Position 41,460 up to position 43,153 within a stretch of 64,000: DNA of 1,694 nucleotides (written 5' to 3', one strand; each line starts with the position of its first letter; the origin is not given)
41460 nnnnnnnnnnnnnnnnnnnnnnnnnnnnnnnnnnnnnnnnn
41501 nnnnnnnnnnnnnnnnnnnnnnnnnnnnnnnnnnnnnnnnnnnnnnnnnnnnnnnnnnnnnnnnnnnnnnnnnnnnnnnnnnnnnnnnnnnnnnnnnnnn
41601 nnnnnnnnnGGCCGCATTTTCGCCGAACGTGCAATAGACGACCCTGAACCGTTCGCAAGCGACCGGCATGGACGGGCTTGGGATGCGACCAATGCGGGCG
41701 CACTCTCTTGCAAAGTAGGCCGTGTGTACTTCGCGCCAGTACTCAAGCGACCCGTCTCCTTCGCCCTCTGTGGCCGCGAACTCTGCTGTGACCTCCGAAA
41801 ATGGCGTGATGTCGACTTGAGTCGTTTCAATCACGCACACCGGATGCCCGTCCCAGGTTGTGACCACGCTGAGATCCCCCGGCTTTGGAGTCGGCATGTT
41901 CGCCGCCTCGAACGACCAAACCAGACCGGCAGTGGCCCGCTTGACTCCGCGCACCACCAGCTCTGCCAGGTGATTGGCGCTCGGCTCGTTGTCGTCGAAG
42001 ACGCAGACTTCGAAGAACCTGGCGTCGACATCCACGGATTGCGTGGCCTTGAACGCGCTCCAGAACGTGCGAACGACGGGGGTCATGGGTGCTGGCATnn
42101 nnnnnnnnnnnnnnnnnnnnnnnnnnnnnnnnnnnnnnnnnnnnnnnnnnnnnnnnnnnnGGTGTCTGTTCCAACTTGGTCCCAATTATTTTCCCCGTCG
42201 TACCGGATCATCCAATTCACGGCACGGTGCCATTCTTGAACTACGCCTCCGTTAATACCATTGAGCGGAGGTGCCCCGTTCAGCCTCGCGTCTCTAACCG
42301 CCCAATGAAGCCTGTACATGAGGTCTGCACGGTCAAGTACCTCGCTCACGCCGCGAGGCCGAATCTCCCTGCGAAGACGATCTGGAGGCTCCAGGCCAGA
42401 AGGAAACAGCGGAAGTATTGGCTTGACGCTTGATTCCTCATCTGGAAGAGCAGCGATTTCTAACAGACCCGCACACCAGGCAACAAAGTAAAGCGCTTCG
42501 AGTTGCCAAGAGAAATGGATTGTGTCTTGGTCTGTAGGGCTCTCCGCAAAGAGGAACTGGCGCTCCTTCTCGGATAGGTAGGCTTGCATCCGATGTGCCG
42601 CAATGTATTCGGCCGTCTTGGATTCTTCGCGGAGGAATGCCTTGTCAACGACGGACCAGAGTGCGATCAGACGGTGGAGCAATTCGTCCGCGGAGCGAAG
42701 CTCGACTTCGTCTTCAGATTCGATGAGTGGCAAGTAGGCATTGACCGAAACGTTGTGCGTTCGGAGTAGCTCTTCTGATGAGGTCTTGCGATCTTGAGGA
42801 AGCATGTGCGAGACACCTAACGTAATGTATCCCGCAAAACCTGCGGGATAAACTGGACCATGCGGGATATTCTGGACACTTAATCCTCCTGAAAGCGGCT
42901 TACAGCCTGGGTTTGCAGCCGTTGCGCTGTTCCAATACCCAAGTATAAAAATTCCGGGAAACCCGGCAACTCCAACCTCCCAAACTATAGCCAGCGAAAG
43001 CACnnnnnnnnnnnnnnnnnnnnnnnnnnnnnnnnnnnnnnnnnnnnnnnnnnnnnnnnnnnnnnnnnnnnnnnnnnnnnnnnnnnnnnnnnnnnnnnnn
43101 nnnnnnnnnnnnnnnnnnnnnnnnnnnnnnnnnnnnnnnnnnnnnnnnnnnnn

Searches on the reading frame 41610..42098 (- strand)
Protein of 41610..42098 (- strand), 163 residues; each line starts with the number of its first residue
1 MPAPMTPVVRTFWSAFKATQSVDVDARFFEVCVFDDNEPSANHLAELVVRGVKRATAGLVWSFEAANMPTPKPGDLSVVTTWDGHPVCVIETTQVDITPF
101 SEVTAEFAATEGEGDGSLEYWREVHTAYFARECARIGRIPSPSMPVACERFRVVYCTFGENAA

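Call 62: search_protein_families(library=pfam, proteins=[window:41610-42098:-], max_evalue=0.01)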
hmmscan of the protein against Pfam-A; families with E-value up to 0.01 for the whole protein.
window:41610-42098:- (163 aa): 1 family
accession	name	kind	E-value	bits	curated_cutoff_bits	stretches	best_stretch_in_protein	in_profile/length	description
PF04266.20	ASCH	-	3.7e-25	89.1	21.2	1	43-155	6-103/103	ASCH domain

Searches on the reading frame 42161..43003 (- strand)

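Call 62: search_protein_families(library=pfam, proteins=[window:42161-43003:-], max_evalue=0.01)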
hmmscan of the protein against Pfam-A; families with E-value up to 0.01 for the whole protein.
window:42161-43003:- (281 aa): 1 family
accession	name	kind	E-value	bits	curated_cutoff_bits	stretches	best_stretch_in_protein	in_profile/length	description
PF14094.11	DUF4272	-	1.8e-51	174.7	27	1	72-277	1-208/208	Domain of unknown function (DUF4272)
